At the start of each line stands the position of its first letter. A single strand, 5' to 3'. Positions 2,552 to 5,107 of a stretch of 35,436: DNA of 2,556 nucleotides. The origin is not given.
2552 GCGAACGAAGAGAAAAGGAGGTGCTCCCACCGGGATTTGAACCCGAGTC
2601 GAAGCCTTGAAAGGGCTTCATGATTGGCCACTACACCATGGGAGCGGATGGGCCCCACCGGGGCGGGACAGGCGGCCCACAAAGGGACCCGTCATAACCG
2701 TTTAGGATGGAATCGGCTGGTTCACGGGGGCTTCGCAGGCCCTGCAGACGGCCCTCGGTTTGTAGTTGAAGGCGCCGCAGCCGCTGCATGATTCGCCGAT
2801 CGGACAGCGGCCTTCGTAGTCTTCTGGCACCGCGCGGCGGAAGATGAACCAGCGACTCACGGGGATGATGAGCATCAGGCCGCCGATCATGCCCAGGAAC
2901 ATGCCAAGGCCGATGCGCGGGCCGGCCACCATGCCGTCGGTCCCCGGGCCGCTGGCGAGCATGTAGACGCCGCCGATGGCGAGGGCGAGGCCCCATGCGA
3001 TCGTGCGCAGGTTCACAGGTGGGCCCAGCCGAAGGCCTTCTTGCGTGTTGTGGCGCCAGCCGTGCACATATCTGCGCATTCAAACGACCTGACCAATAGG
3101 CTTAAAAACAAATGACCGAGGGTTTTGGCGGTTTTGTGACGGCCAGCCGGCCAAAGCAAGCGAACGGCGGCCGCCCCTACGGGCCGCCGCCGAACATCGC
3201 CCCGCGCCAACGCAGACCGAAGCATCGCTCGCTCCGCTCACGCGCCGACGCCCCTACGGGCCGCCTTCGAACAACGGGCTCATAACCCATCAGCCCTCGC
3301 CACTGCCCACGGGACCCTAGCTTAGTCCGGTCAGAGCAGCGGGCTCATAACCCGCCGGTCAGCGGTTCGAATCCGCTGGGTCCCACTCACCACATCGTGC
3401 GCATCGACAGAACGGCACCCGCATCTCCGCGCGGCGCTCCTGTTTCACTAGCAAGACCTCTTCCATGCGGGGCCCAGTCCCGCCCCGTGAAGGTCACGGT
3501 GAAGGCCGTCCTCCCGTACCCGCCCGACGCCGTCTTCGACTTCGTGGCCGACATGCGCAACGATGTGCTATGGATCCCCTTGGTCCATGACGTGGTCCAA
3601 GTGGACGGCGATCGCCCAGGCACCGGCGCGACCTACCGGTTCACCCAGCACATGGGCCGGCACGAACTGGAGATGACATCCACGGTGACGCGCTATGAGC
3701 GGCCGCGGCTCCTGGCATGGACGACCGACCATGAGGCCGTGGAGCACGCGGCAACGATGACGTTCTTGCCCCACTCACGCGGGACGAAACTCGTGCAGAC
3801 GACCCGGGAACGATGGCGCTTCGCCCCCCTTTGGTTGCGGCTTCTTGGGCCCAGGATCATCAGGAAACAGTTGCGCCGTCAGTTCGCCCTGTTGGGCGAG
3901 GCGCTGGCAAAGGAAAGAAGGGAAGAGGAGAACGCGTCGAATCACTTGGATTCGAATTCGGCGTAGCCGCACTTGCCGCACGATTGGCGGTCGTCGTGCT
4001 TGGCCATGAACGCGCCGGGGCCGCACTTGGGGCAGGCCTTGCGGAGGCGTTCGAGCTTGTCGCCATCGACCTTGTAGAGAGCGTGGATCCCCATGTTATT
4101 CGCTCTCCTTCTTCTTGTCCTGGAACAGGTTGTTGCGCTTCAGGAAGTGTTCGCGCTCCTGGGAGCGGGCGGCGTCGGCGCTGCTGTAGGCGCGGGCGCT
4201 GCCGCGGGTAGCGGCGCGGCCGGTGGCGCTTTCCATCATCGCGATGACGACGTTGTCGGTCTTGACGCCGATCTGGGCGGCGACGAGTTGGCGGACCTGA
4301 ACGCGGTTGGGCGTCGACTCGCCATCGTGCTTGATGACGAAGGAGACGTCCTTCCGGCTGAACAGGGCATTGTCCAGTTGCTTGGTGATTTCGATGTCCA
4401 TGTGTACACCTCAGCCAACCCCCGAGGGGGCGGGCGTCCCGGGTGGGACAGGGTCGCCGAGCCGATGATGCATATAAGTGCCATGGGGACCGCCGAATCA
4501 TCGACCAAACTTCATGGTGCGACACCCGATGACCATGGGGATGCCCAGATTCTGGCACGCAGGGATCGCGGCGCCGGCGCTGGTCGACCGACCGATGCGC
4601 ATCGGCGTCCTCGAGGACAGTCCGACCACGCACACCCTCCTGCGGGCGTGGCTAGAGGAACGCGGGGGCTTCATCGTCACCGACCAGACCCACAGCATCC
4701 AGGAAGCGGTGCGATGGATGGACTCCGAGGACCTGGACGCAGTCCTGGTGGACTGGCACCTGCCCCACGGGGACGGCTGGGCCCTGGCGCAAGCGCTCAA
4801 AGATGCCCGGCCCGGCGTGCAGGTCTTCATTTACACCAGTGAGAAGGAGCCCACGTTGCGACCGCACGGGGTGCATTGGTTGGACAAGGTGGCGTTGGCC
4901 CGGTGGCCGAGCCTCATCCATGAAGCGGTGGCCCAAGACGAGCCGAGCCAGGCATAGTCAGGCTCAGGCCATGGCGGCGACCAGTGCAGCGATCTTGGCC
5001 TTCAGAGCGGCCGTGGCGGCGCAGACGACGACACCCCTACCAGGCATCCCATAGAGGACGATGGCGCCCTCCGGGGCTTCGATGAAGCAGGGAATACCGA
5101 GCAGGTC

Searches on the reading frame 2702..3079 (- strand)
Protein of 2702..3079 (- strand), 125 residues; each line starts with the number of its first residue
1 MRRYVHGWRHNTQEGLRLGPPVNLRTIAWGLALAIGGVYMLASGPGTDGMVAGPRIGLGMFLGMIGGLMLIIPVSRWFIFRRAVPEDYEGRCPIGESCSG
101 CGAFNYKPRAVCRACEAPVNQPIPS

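Call 80: search_protein_families(library=pfam, proteins=[window:2702-3079:-], max_evalue=0.001)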
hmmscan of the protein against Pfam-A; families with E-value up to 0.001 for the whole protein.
window:2702-3079:- (125 aa): 1 family
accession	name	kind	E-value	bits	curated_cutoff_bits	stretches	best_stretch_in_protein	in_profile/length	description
PF12172.15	zf-ChsH2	-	0.00039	20.6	23.2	1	96-117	12-33/37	ChsH2, rubredoxin-like zinc ribbon domain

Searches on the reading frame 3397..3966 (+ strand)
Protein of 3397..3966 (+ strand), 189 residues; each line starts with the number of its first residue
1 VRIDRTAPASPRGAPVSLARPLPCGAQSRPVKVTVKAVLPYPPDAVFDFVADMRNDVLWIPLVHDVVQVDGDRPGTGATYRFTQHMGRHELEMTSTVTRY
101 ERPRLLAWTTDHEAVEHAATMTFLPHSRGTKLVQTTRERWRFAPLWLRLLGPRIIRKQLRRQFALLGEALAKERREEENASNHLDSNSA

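Call 80: search_protein_families(library=pfam, proteins=[window:3397-3966:+], max_evalue=0.001)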
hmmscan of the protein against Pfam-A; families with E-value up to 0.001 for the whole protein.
window:3397-3966:+ (189 aa): 3 families
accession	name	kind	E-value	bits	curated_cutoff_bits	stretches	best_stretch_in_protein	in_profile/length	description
PF10604.15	Polyketide_cyc2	-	2.7e-13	50.9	27.4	1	31-162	2-129/142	Polyketide cyclase / dehydrase and lipid transport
PF08327.17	AHSA1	-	5.5e-06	27.1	22.1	1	41-135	2-95/125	Activator of Hsp90 ATPase homolog 1-like protein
PF03364.25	Polyketide_cyc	-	1.3e-05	25.9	23.4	1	39-124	1-64/126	Polyketide cyclase / dehydrase and lipid transport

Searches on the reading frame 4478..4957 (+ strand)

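Call 80: search_protein_families(library=pfam, proteins=[window:4478-4957:+], max_evalue=0.001)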
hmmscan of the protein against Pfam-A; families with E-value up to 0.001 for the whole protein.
window:4478-4957:+ (159 aa): 1 family
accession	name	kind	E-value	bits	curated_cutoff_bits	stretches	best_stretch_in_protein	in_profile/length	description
PF00072.30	Response_reg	-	7.3e-13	49.1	30.2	1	44-126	3-83/111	Response regulator receiver domain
